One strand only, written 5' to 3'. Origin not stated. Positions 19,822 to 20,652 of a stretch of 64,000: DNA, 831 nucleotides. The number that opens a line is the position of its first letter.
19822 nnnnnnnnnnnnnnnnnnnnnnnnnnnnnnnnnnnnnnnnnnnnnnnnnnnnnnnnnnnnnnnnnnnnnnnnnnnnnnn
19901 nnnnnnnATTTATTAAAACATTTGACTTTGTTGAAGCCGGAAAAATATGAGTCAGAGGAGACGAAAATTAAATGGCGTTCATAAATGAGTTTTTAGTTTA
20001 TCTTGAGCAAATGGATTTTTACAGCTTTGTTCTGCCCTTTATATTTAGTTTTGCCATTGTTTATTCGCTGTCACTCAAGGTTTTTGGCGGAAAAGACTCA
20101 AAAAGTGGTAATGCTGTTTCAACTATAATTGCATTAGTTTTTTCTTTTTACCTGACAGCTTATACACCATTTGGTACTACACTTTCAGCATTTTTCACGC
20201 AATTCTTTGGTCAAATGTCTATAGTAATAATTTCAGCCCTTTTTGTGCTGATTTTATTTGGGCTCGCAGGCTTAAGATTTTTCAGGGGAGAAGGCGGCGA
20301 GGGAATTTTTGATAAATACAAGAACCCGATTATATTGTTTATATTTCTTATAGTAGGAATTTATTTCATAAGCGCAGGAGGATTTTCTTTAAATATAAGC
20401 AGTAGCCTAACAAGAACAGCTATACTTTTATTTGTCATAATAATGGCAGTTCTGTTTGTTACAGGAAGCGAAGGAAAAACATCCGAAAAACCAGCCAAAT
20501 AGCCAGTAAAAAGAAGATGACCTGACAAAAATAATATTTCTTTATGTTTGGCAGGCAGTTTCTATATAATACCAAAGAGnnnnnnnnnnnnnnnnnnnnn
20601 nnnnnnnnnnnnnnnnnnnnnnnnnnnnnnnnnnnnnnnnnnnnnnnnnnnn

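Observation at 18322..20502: Tandem array of four paralogous polytopic membrane proteins of an unrecognised family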

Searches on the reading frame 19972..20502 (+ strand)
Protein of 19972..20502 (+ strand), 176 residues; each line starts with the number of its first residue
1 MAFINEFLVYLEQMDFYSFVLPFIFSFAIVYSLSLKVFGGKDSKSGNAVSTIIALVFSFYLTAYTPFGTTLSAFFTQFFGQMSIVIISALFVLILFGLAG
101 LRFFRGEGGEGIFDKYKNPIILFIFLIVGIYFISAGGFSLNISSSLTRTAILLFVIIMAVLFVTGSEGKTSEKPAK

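Call 3: search_protein_families(library=pfam, proteins=[window:19972-20502:+], max_evalue=1)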
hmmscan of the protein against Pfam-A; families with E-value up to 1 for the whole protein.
window:19972-20502:+ (176 aa): 0 families

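Call 11: search_protein_families(library=ncbifam, proteins=[window:19972-20502:+], max_evalue=0.1)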
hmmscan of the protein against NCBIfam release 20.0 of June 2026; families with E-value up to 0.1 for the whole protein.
window:19972-20502:+ (176 aa): 0 families

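Call 13: find_homologous_proteins(query=window:19972-20499:+, max_evalue=0.001)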
Query window:19972-20499:+ (176 aa): 1 proteins with E <= 0.001 among 521 candidates.
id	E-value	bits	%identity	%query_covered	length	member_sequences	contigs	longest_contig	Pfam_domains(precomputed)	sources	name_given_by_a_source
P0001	1.1e-99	349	99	100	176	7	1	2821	-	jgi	-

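Call 16: find_encoding_contigs(protein=P0001, flank=10000)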
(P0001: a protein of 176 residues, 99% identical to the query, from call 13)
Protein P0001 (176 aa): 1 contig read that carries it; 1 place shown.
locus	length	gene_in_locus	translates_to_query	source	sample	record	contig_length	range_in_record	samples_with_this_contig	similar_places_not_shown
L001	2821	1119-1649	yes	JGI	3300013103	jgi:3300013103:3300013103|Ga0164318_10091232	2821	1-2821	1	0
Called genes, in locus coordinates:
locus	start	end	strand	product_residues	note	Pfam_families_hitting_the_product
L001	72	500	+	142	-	-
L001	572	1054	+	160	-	-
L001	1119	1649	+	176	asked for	-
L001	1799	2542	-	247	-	-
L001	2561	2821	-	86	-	?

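Call 20: search_solved_structures(query=A2, max_evalue=10)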
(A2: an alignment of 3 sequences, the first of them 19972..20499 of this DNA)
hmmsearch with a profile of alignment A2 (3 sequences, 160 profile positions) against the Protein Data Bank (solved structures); distinct sequences matched with E-value up to 10: 1.
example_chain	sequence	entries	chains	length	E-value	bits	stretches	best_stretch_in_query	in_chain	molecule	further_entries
5a6e_B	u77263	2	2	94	0.15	15.3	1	78-150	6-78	PORE DOMAIN OF POTASSIUM CHANNEL SUBFAMILY T MEMBER 1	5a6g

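Call 21: search_protein_representatives(alignment_id=A2)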
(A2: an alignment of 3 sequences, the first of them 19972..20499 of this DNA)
Query: 3 sequences, 160 profile positions. Proteins with E-value up to 0.001 (for the whole library): 1453; up to 1e-10: 226; up to 1e-30: 3. The best 150 are listed.
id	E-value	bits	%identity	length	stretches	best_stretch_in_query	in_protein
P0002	2.3e-66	239.0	-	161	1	1-156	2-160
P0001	1.9e-64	232.8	-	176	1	1-159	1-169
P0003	4.2e-47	176.4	-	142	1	13-160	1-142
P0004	1.5e-28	116.1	-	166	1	7-157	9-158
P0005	4.9e-28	114.4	-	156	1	1-156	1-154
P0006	2.5e-27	112.1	-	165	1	6-157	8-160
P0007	1.3e-26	109.7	-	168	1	1-155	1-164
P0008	4.7e-26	108.0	-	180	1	4-158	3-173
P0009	1.0e-25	106.9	-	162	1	1-157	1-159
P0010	2.6e-25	105.6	-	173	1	1-155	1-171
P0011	3.5e-25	105.1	-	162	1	7-156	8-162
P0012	6.0e-25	104.4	-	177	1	6-159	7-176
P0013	7.8e-25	104.0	-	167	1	5-154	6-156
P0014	3.8e-24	101.8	-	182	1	6-153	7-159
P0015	8.8e-24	100.6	-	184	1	5-159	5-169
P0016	2.4e-23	99.2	-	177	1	6-157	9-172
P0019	2.5e-22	95.9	-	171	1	1-158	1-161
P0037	1.6e-18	83.5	-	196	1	1-160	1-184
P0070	4.4e-16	75.5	-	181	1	4-155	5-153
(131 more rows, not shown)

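Call 24: search_protein_families(library=pfam, alignment_id=A3, max_evalue=0.01)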
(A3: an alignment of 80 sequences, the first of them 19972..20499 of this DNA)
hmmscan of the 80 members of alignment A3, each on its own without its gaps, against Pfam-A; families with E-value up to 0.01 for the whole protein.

A. member 1, window:19972-20499:+ (176 aa): 0 families

B. families by the number of members that match (of 80 scanned): 25 families
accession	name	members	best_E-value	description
PF01757.29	Acyl_transf_3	4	1.1e-05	Acyltransferase domain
PF09843.14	DUF2070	4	0.00016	Predicted membrane protein (DUF2070)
PF11992.13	TgpA_N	2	0.0019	TgpA N-terminal domain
PF24661.1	DUF7649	1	8.1e-05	Domain of unknown function (DUF7649)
PF05940.17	NnrS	1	0.00045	NnrS protein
PF07695.17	7TMR-DISM_7TM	1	0.0005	7TM diverse intracellular signalling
PF19497.4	DUF6032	1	0.0013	Family of unknown function (DUF6032)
PF17988.6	VEGFR-2_TMD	1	0.0018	VEGFR-2 Transmembrane domain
PF13520.12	AA_permease_2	1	0.002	Amino acid permease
PF05437.17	AzlD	1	0.0024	Branched-chain amino acid transport protein (AzlD)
PF14093.11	DUF4271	1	0.0025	Domain of unknown function (DUF4271)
PF05620.16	TMEM208_SND2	1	0.0048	SRP-independent targeting protein 2/TMEM208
PF25592.1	DUF7937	1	0.0049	Domain of unknown function (DUF7937)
PF09913.15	DUF2142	1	0.0059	Predicted membrane protein (DUF2142)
PF13273.12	DUF4064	1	0.0061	Protein of unknown function (DUF4064)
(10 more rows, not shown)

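Call 26: search_solved_structures(query=A3, max_evalue=10)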
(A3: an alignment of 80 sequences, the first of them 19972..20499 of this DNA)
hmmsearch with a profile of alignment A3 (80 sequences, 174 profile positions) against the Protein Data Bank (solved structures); distinct sequences matched with E-value up to 10: 2.
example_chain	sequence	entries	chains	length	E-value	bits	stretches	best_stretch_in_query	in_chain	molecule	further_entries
7tgh_R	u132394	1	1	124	0.015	18.2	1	61-132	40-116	UNK5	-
5nv9_A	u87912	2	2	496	0.15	15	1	38-102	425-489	Putative sodium:solute symporter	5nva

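Call 30: find_related_loci(query=A4, collection=genome_contigs, flank=8000)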
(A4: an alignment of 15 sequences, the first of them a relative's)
Query A4 (166 aa) in genome_contigs; peptide patterns used: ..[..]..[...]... (x = any residue, [..] = any of these).
40 stretches matched a pattern; 32 encode a relative of the query (tblastn E <= 1e-3); 32 distinct loci.
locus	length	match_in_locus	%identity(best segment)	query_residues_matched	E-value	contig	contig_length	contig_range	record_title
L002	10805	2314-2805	43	6-159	2e-29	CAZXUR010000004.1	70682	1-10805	MAG TPA_asm: uncultured archaeon isolate SRP141376_co1_333 genome assembly, contig: NODE_993_length_70682_cov_7.085222,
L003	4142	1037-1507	34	9-161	6e-24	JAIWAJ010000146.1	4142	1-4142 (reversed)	MAG: Methanosarcinales archaeon isolate SFP3_US_04_2 NODE_11795_length_4142_cov_2.692154, whole genome shotgun sequence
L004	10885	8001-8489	36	6-166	9e-24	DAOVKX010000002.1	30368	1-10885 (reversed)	MAG TPA_asm: Candidatus Nanohaloarchaea archaeon isolate CSMAG_1430 CSMAG_1430_k141_277402_length_30368_cov_10.0000, who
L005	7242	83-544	36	9-156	2e-23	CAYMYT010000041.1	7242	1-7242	MAG TPA_asm: uncultured archaeon isolate SRP124282_co5_38 genome assembly, contig: NODE_1610_length_7242_cov_16.093502,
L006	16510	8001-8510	36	11-165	2e-23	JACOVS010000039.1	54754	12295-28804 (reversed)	MAG: Candidatus Aenigmatarchaeota archaeon isolate NC_groundwater_106_Ag_S-0.2um_49_52 S_p2_S4_170907_scaffold_1920589,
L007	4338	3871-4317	37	6-154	2e-22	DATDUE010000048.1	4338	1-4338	MAG TPA_asm: archaeon isolate SMAG_U8049 k141_1248130, whole genome shotgun sequence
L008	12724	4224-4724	35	9-157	4e-22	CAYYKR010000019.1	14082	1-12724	MAG TPA_asm: uncultured archaeon isolate binchicken_co164_23 genome assembly, contig: NODE_1048_length_14082_cov_23.2618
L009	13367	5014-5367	42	13-130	3e-22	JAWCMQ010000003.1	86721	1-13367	MAG: Candidatus Aenigmatarchaeota archaeon isolate JZ-2_201705_bins_45 JZ-2_201705_bins_45_scaffold_3, whole genome shot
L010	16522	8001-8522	36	11-166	5e-22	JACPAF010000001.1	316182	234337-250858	MAG: Candidatus Aenigmatarchaeota archaeon isolate NC_groundwater_224_Ag_S-0.2um_44_11 S5_GD2017_2_S2_scaffold_12, whole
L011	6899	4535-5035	39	11-161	7e-22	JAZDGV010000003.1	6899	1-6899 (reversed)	MAG: Candidatus Aenigmatarchaeota archaeon isolate MEGAHIT-group-0.285 k141_2141986, whole genome shotgun sequence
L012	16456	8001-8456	36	6-153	3e-21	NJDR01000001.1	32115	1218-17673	MAG: Candidatus Aenigmarchaeota archaeon ex4484_52 ex4484_52_scaffold_328_length_32115__count_4840, whole genome shotgun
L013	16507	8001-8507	35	11-164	3e-21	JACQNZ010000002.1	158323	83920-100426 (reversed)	MAG: Candidatus Aenigmatarchaeota archaeon isolate NC_groundwater_1268_Ag_S-0.2um_49_229 S_p2_S4_coassembly_k141_1131203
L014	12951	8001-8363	36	9-126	1e-20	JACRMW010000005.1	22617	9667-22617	MAG: Candidatus Aenigmatarchaeota archaeon isolate NC_groundwater_1917_Pr3_S-0.2um_36_3 scaffold_93864, whole genome sho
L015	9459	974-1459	36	11-156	2e-20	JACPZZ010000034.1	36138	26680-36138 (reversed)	MAG: Candidatus Aenigmatarchaeota archaeon isolate NC_groundwater_903_Pr1_S-0.2um_45_27 Montesol18-Sp2_coassembly_scaffo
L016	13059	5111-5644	37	11-166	5e-23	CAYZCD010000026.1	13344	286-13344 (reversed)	MAG TPA_asm: uncultured archaeon isolate SRP269290_co1_1203 genome assembly, contig: NODE_6700_length_13344_cov_5.683799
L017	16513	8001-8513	31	8-164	9e-20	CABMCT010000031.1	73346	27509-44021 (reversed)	uncultured archaeon isolate LFW-46 genome assembly, contig: LFW46_37, whole genome shotgun sequence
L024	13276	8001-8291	38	6-101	8e-17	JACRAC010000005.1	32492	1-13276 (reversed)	MAG: Candidatus Aenigmatarchaeota archaeon isolate NC_groundwater_1583_Pr3_B-0.1um_32_43 SR-2_scaffold_141_55082, whole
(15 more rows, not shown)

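Call 40: predict_structure(alignment_id=A3)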
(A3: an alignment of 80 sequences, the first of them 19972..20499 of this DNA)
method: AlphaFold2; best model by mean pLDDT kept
length: 176 residues; sequences in the alignment: 80
mean_pLDDT: 81.7   pTM: 0.55
mean pLDDT of the five models: 81.7, 79.3, 79.1, 76.0, 71.4
residues with pLDDT >= 90: 47; 70-90: 102; 50-70: 27; < 50: 0
segments of 3 or more residues with pLDDT < 50: none
pLDDT, mean of each block of 10 residues (from residue 1): 95 92 93 91 89 95 81 84 85 85 71 65 81 65 68 83 71 73
secondary structure, 60 per line:
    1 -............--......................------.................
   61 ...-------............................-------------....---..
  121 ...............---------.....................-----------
elements in order: H2-13 H16-37 H44-63 H71-98 H112-115 H119-135 H145-165

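Call 53: list_cluster_members(proteins=[P0004, P0005, P0007, P0008, P0010, P0013, P0016, P0019, P0037, P0070])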
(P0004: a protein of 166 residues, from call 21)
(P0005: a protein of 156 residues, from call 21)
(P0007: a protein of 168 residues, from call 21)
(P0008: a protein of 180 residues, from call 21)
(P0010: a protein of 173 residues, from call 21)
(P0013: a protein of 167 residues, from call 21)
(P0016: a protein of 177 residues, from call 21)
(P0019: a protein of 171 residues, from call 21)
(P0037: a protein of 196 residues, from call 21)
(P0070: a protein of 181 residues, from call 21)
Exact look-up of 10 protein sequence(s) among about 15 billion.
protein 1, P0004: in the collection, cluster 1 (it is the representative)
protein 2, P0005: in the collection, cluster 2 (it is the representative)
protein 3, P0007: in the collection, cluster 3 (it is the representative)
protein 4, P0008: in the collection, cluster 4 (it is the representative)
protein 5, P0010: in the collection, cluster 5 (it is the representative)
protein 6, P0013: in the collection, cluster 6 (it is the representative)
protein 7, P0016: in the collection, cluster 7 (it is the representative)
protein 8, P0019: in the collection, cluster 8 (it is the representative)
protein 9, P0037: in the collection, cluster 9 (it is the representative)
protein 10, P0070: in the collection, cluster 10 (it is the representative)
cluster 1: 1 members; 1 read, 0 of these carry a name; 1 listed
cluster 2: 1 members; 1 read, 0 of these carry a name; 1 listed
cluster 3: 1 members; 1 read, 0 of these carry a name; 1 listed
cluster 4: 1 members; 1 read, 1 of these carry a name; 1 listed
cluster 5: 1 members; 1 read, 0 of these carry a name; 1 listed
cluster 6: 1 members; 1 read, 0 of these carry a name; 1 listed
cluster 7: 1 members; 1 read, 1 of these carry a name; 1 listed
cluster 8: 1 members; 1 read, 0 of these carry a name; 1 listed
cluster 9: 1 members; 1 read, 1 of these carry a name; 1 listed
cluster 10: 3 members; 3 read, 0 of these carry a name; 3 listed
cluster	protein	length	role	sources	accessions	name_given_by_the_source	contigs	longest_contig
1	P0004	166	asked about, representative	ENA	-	-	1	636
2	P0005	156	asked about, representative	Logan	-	-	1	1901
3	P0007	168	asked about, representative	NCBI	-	-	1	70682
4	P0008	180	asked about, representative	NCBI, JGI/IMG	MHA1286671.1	MAG: hypothetical protein ACTSPB_04620 [Candidatus Thorarchaeota archaeon]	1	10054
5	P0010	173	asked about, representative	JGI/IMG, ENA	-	-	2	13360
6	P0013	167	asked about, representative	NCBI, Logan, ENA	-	-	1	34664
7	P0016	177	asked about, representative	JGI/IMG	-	hypothetical protein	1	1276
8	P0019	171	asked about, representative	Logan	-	-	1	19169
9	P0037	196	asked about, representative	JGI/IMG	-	hypothetical protein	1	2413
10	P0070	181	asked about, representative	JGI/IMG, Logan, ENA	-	-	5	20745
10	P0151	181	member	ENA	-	-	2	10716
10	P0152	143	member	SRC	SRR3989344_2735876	-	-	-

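Call 68: find_homologous_proteins(query=A3, max_evalue=0.00001)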
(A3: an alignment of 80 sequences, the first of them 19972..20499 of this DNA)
Query A3 (80 sequences) (176 aa, profile of the alignment): 27 proteins with E <= 0.00001 among 8000 candidates.
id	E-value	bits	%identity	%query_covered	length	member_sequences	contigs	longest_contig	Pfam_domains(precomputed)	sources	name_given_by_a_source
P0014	1.6e-46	176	34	94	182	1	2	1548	-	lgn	-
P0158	1.4e-43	167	31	94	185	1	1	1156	-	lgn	-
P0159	7.6e-43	164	28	100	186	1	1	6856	-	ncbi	-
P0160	1.9e-40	156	29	94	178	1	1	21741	-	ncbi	-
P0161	3.4e-40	155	32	94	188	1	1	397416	-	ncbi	-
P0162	4.0e-39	152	33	91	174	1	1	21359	-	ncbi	-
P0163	6.8e-39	151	31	93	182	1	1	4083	-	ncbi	-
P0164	7.1e-39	151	39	49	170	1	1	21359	-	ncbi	-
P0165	7.4e-39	151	32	87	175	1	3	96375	-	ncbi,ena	-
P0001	9.6e-39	151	99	100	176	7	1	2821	-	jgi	-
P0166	2.1e-38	150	36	78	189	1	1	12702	-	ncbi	-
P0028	2.8e-38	149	30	88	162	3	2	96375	-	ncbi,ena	-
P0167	7.5e-38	148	33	87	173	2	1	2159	-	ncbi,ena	-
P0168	3.7e-37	146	31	91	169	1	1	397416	-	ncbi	-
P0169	1.1e-35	141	38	92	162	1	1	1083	-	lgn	-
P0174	1.4e-20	92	29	46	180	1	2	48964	-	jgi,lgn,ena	-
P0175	3.6e-17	81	28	34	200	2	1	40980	-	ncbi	-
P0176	8.2e-17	79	32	68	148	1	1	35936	-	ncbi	-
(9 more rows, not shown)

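Call 69: find_encoding_contigs(protein=P0175, flank=10000, max_places=2)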
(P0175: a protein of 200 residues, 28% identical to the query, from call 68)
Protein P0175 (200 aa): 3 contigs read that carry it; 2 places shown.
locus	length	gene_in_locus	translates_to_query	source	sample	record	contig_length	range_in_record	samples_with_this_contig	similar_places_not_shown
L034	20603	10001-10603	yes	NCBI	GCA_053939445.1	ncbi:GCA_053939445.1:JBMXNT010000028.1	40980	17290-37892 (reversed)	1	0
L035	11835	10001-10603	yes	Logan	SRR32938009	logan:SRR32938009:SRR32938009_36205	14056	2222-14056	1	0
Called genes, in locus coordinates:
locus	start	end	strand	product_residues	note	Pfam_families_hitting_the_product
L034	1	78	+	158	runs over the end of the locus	PF02001:DUF134, PF08281:Sigma70_r4_2 (weak)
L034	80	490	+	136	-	PF02579:Nitro_FeMo-Co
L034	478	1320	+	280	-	PF00142:Fer4_NifH (faint), PF01656:CbiA, PF10609:ParA, PF13614:AAA_31, PF00037:Fer4 (weak), PF12837:Fer4_6 (weak), PF14697:Fer4_21, PF10609:ParA (weak), +6 more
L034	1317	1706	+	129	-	PF01986:DUF123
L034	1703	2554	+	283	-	PF01656:CbiA, PF02374:ArsA_ATPase (faint), PF10609:ParA, PF13614:AAA_31 (faint), PF12838:Fer4_7 (weak), PF13187:Fer4_9 (weak), PF14697:Fer4_21, PF00037:Fer4 (weak), +3 more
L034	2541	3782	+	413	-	PF01545:Cation_efflux, PF16916:ZT_dimer, PF02579:Nitro_FeMo-Co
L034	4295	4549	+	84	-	PF10884:DUF2683 (weak)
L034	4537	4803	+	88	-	-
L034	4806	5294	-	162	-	PF01978:TrmB (faint), PF24034:DUF7343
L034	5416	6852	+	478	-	-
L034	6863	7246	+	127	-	PF01597:GCV_H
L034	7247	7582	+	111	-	PF02627:CMD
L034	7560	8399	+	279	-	PF04055:Radical_SAM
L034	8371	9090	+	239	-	PF21948:LplA-B_cat, PF03099:BPL_LplA_LipB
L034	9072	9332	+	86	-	-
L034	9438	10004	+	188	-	-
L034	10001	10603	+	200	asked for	-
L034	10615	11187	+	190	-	-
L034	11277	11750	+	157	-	-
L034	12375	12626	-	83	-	PF00708:Acylphosphatase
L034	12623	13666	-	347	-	PF01300:Sua5_yciO_yrdC, PF03481:Sua5_C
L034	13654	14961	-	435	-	PF02788:RuBisCO_large_N, PF00016:RuBisCO_large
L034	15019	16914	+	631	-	-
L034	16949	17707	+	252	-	-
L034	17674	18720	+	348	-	PF01442:Apolipoprotein (weak)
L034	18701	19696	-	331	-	PF18093:Trm5_N, PF25133:TYW2_N_2, PF02475:TRM5-TYW2_MTfase, PF13847:Methyltransf_31, PF13649:Methyltransf_25 (weak)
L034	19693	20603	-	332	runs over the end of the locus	PF00752:XPG_N, PF00867:XPG_I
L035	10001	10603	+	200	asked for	-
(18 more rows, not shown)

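Call 70: find_encoding_contigs(protein=P0176, flank=10000, max_places=2)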
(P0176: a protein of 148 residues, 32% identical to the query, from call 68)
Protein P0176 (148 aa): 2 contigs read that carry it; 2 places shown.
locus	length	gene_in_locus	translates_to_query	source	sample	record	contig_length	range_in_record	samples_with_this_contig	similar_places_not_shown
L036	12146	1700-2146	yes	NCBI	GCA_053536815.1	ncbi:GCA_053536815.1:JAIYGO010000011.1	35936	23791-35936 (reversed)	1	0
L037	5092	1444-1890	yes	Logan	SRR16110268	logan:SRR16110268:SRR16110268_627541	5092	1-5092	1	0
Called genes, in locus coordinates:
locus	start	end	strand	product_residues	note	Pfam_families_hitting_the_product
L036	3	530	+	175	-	?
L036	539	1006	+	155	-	-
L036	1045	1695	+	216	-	-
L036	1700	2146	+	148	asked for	-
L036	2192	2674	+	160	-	-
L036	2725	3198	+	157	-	-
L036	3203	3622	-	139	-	PF00583:Acetyltransf_1, PF13673:Acetyltransf_10, PF13508:Acetyltransf_7, PF08445:FR47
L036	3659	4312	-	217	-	PF10805:DUF2730 (faint)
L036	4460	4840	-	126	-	-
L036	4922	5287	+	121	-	-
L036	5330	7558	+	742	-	PF00437:T2SSE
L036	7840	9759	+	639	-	PF00482:T2SSF (faint)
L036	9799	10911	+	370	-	PF13439:Glyco_transf_4, PF13579:Glyco_trans_4_4, PF00534:Glycos_transf_1, PF13692:Glyco_trans_1_4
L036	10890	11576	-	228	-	PF00535:Glycos_transf_2, PF10111:Glyco_tranf_2_2, PF13506:Glyco_transf_21 (weak), PF13641:Glyco_tranf_2_3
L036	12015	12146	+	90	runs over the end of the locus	PF00736:EF1_GNE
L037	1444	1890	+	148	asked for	-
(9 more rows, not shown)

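Call 71: find_encoding_contigs(protein=P0174, flank=10000, max_places=2)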
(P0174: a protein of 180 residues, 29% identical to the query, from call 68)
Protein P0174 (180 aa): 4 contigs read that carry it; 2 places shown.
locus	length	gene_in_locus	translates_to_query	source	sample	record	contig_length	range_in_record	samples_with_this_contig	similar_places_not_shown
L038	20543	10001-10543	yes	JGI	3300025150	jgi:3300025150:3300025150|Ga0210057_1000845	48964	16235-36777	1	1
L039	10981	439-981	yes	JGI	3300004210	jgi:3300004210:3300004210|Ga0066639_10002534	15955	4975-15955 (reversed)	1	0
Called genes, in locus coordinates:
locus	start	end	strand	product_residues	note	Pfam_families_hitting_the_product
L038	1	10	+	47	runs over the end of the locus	-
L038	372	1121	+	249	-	-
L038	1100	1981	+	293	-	PF08843:AbiEii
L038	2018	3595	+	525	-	PF12161:HsdM_N, PF02384:N6_Mtase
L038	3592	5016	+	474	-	PF04326:SLFN_AlbA_2, PF13749:HATPase_c_4, PF13412:HTH_24, PF04703:FaeA (faint)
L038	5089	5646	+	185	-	-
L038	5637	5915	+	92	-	-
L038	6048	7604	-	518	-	PF00270:DEAD, PF04851:ResIII, PF21210:RNA_helicase_helical, PF00271:Helicase_C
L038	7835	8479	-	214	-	-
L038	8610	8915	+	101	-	PF05239:PRC (weak)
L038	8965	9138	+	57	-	-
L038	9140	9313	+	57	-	-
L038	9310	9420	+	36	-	-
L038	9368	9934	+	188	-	-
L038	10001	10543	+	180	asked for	-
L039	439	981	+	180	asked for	-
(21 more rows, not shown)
